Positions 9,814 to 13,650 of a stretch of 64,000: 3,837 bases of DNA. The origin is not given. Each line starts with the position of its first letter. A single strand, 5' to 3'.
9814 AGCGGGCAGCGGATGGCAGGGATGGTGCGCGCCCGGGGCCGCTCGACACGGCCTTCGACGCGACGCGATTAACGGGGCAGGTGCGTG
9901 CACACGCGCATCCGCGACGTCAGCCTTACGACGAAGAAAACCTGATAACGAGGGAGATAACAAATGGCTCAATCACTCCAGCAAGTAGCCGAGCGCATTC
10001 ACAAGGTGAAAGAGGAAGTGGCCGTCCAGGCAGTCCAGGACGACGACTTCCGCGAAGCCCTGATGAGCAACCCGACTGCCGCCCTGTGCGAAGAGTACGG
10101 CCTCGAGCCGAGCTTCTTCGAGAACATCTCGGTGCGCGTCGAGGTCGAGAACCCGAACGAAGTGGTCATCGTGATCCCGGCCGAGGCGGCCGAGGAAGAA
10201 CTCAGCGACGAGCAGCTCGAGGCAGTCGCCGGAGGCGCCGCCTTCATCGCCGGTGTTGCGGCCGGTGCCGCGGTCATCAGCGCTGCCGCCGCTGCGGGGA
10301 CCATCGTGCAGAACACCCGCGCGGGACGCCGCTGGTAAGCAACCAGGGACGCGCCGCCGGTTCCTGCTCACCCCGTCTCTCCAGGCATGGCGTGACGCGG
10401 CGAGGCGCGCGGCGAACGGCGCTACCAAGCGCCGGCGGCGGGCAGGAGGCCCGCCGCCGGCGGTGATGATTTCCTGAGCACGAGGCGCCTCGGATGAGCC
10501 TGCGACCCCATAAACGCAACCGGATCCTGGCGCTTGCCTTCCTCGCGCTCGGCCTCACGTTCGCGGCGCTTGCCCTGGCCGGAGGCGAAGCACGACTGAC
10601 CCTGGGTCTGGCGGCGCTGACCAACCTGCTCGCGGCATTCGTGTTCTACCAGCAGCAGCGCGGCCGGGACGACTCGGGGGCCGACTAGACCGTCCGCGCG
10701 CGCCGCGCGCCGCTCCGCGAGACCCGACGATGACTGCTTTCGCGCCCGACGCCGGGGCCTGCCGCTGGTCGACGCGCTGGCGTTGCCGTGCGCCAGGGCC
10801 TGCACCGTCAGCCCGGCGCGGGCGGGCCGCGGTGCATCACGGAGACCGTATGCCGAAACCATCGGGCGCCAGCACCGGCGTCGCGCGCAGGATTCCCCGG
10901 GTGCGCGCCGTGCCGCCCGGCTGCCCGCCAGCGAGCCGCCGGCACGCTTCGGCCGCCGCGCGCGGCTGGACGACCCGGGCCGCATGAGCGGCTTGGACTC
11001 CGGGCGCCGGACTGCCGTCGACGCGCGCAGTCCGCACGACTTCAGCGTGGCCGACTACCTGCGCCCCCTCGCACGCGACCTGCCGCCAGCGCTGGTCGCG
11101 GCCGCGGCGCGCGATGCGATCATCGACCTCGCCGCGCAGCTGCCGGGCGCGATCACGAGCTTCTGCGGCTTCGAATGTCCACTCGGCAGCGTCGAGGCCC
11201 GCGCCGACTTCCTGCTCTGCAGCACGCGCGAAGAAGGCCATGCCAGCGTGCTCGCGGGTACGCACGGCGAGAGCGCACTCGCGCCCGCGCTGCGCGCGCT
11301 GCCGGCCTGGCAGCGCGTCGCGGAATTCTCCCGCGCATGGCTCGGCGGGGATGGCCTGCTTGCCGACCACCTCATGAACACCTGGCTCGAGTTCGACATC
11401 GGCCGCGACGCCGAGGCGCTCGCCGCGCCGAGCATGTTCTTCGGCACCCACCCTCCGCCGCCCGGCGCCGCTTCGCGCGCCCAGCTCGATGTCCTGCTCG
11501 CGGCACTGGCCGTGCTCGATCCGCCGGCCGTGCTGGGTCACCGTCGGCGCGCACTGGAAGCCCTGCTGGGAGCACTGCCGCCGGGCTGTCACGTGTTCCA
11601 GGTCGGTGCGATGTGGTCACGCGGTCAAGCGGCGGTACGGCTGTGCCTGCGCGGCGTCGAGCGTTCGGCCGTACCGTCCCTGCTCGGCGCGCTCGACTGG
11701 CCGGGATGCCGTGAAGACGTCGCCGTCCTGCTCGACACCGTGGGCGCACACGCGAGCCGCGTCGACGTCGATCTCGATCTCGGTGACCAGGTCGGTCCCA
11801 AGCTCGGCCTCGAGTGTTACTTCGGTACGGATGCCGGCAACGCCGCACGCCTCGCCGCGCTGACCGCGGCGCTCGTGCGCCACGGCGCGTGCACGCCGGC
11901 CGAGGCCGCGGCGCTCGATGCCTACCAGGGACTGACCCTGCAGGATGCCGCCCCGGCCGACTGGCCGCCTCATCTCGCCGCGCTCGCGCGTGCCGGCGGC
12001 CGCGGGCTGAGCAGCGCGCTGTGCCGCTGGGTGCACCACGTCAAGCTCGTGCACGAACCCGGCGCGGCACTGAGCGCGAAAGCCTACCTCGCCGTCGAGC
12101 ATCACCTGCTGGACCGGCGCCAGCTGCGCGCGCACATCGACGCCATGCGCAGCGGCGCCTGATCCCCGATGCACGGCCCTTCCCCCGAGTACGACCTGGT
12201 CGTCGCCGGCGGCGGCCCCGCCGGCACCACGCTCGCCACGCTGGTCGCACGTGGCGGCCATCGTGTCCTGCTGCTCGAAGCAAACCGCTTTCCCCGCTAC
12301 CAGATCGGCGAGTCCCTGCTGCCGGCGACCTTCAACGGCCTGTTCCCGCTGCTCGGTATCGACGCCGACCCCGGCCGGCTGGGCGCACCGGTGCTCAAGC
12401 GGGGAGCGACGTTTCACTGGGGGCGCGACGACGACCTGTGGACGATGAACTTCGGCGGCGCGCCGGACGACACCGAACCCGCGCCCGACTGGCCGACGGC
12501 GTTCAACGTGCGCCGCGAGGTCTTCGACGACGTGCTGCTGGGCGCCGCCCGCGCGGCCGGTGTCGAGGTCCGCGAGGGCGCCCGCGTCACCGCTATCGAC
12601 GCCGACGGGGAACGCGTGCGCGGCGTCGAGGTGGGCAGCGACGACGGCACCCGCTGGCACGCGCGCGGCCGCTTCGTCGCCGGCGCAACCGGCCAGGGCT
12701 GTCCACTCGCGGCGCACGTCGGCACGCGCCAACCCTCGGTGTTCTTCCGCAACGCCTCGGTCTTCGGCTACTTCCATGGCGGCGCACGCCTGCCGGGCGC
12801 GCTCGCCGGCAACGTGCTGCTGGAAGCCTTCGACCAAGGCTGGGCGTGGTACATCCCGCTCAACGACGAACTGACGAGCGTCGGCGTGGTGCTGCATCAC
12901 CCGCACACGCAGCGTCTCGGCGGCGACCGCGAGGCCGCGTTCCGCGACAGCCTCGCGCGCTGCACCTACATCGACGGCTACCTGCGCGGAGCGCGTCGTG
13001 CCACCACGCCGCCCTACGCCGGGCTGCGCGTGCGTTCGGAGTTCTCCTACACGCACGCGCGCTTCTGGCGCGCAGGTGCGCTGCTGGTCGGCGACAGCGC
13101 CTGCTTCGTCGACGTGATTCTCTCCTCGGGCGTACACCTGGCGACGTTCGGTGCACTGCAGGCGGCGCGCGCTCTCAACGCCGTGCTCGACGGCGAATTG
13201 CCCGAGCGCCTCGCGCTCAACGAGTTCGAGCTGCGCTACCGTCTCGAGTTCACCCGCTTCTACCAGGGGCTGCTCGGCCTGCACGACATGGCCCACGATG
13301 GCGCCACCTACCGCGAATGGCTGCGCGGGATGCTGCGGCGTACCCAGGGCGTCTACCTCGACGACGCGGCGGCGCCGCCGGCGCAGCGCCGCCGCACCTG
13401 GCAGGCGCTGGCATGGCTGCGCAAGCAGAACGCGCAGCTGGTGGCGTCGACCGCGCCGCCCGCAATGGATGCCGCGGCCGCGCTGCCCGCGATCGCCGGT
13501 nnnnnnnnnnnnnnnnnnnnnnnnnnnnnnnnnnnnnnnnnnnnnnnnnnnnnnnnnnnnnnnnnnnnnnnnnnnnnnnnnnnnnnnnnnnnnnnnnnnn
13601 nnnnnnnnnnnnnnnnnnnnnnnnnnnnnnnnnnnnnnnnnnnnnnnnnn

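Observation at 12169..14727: Single-polypeptide fusion of a flavin-dependent halogenase and an FAD-linked (PCMH-type) oxidase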

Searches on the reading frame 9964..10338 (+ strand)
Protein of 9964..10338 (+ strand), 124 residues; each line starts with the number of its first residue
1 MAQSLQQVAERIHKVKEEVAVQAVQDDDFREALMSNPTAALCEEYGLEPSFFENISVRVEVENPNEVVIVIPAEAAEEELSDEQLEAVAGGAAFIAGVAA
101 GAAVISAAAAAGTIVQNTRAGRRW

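Call 37: search_protein_families(library=ncbifam, proteins=[window:9964-10338:+], max_evalue=0.01)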
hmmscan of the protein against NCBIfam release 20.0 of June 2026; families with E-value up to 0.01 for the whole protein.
window:9964-10338:+ (124 aa): 5 families
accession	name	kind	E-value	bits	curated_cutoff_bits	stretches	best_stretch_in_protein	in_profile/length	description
TIGR03793.1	leader_NHLP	domain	2.3e-16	59.4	50.9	1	14-91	4-77/77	NHLP leader peptide family RiPP precursor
NF038399.1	NH_RiPP_Os17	domain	4.8e-06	26.6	40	1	22-50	9-36/63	Os1348 family NHLP clan protein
NF038167.1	cyan_ocin_like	subfamily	0.00012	22.2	32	1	79-96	10-27/72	CTB family bacteriocin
TIGR03949.1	bact_IIb_cerein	subfamily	0.0009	19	21.5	1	78-113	2-38/45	class IIb bacteriocin, lactobin A/cerein 7B family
TIGR01323.1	nitrile_alph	equivalog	0.0013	18.3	249.85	0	17-69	42-93/189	nitrile hydratase subunit alpha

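Call 94: search_protein_families(library=pfam, proteins=[window:9964-10338:+], max_evalue=0.01)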
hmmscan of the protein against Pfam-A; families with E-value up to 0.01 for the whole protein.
window:9964-10338:+ (124 aa): 5 families
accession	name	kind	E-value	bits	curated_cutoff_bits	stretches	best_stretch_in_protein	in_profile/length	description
PF14407.11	Frankia_peptide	-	4.8e-05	24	48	1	17-49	3-36/63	Ribosomally synthesized peptide prototyped by Frankia Franean1_4349.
PF02979.21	NHase_alpha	-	0.00078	19.3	27.2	0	15-68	40-92/184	Nitrile hydratase, alpha chain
PF10439.15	Bacteriocin_IIc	-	0.0027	18.1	27.1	1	78-109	5-38/59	Bacteriocin class II with double-glycine leader peptide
PF19398.4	DurB-like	-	0.0044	17.7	26.6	1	16-69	3-48/81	Lantibiotic duramycin B-like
PF02627.25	CMD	-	0.0078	16.6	23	0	38-109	12-83/84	Carboxymuconolactone decarboxylase family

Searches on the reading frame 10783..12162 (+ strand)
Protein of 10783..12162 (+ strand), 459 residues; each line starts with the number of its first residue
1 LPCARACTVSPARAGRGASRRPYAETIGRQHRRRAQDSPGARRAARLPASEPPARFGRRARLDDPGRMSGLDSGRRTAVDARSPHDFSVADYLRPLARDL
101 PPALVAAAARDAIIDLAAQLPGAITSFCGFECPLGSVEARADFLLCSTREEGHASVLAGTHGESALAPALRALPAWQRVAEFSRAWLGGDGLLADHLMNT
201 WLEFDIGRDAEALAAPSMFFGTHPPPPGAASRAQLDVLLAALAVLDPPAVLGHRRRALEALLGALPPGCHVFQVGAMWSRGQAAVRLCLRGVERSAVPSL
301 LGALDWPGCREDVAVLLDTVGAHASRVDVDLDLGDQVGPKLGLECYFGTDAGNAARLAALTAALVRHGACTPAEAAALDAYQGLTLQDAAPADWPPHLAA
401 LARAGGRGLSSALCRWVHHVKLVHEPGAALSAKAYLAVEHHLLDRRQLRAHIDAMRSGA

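Call 7: search_protein_families(library=pfam, proteins=[window:10783-12162:+], max_evalue=0.001)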
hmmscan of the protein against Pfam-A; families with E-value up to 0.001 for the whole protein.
window:10783-12162:+ (459 aa): 0 families

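Call 37: search_protein_families(library=ncbifam, proteins=[window:10783-12162:+], max_evalue=0.01)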
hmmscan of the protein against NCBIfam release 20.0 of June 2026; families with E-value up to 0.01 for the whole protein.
window:10783-12162:+ (459 aa): 0 families

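Call 63: search_solved_structures(query=A5, max_evalue=10, show_alignments=2)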
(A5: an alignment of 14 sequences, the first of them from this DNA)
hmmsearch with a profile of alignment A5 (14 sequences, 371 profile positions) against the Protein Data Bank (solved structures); distinct sequences matched with E-value up to 10: 1.
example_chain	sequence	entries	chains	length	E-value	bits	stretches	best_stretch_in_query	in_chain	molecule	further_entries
5ofq_A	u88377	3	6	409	1.7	10.8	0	115-186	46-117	Cytochrome P450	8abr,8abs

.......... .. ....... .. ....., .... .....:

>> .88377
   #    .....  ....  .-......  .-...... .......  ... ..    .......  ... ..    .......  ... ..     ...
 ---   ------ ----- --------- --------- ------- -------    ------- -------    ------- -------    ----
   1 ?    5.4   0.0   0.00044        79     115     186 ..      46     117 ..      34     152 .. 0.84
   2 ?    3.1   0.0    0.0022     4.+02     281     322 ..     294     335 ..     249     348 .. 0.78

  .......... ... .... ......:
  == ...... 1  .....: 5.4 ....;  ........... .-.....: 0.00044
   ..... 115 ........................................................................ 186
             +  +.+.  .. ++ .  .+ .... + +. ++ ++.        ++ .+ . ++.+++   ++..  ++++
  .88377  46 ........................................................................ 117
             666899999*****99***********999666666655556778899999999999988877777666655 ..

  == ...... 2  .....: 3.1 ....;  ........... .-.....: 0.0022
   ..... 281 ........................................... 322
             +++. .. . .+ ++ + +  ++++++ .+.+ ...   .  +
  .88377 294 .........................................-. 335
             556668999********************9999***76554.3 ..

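Call 64: search_protein_families(library=pfam, alignment_id=A5, max_evalue=10)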
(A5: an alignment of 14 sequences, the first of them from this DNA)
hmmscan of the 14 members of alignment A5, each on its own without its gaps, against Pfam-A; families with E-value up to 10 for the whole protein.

A. member 1, seq(392 aa): 0 families

B. families by the number of members that match (of 14 scanned): 0 families

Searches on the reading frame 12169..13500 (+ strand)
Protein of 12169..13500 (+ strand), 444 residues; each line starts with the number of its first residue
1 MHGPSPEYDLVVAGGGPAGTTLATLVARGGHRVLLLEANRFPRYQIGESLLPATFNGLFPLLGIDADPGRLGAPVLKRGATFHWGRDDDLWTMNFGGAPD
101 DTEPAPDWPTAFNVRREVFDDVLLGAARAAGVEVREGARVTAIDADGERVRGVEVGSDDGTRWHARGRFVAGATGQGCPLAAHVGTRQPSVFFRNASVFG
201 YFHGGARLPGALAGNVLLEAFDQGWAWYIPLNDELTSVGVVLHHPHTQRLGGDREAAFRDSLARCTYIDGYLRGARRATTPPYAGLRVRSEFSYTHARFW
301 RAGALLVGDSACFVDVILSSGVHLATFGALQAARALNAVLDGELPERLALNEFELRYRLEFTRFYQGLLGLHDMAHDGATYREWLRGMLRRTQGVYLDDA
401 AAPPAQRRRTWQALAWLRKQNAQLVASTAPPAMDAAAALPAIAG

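Call 16: search_solved_structures(query=window:12169-13500:+, max_evalue=0.00001, show_alignments=2)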
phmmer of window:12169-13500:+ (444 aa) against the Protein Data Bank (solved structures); distinct sequences matched with E-value up to 0.00001: 17.
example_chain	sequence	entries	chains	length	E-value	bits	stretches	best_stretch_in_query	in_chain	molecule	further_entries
3e1t_A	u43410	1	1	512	1e-103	350.8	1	7-382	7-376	Halogenase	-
8zop_A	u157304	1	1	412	5.3e-53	183.6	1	5-366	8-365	Halogenase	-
3i3l_A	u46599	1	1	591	5.5e-51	177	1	10-375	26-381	Alkylhalidase CmlS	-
7fco_A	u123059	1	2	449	1.1e-29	106.8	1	5-356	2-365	ChlB4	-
5buk_A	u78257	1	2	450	2.3e-29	105.7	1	5-333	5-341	FADH2-dependent halogenase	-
8gu0_A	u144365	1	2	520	4.4e-26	94.9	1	9-353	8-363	Non-heme halogenase radH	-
5bul_A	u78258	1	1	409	1.2e-24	90.2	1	7-343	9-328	flavin-dependent halogenase triple mutant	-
5bva_A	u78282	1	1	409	1.1e-23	87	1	7-343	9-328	flavin-dependent halogenase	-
5dbj_E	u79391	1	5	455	3.7e-23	85.2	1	4-340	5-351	FADH2-dependent halogenase PltA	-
3nix_A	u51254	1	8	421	1.4e-22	83.3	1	7-332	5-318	Flavoprotein/dehydrogenase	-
7xgb_A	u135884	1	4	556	1.2e-13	53.8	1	2-323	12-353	Tetracycline 7-halogenase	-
7v0b_A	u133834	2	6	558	1.3e-13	53.8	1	2-323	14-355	Tetracycline 7-halogenase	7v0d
6bzt_A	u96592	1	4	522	6.7e-11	44.8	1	7-284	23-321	Halogenase PltM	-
6bza_A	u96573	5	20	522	8.8e-11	44.4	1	7-284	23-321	Halogenase PltM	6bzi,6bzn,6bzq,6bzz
2q6u_A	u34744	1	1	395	1.2e-06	30.8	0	7-42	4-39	NikD protein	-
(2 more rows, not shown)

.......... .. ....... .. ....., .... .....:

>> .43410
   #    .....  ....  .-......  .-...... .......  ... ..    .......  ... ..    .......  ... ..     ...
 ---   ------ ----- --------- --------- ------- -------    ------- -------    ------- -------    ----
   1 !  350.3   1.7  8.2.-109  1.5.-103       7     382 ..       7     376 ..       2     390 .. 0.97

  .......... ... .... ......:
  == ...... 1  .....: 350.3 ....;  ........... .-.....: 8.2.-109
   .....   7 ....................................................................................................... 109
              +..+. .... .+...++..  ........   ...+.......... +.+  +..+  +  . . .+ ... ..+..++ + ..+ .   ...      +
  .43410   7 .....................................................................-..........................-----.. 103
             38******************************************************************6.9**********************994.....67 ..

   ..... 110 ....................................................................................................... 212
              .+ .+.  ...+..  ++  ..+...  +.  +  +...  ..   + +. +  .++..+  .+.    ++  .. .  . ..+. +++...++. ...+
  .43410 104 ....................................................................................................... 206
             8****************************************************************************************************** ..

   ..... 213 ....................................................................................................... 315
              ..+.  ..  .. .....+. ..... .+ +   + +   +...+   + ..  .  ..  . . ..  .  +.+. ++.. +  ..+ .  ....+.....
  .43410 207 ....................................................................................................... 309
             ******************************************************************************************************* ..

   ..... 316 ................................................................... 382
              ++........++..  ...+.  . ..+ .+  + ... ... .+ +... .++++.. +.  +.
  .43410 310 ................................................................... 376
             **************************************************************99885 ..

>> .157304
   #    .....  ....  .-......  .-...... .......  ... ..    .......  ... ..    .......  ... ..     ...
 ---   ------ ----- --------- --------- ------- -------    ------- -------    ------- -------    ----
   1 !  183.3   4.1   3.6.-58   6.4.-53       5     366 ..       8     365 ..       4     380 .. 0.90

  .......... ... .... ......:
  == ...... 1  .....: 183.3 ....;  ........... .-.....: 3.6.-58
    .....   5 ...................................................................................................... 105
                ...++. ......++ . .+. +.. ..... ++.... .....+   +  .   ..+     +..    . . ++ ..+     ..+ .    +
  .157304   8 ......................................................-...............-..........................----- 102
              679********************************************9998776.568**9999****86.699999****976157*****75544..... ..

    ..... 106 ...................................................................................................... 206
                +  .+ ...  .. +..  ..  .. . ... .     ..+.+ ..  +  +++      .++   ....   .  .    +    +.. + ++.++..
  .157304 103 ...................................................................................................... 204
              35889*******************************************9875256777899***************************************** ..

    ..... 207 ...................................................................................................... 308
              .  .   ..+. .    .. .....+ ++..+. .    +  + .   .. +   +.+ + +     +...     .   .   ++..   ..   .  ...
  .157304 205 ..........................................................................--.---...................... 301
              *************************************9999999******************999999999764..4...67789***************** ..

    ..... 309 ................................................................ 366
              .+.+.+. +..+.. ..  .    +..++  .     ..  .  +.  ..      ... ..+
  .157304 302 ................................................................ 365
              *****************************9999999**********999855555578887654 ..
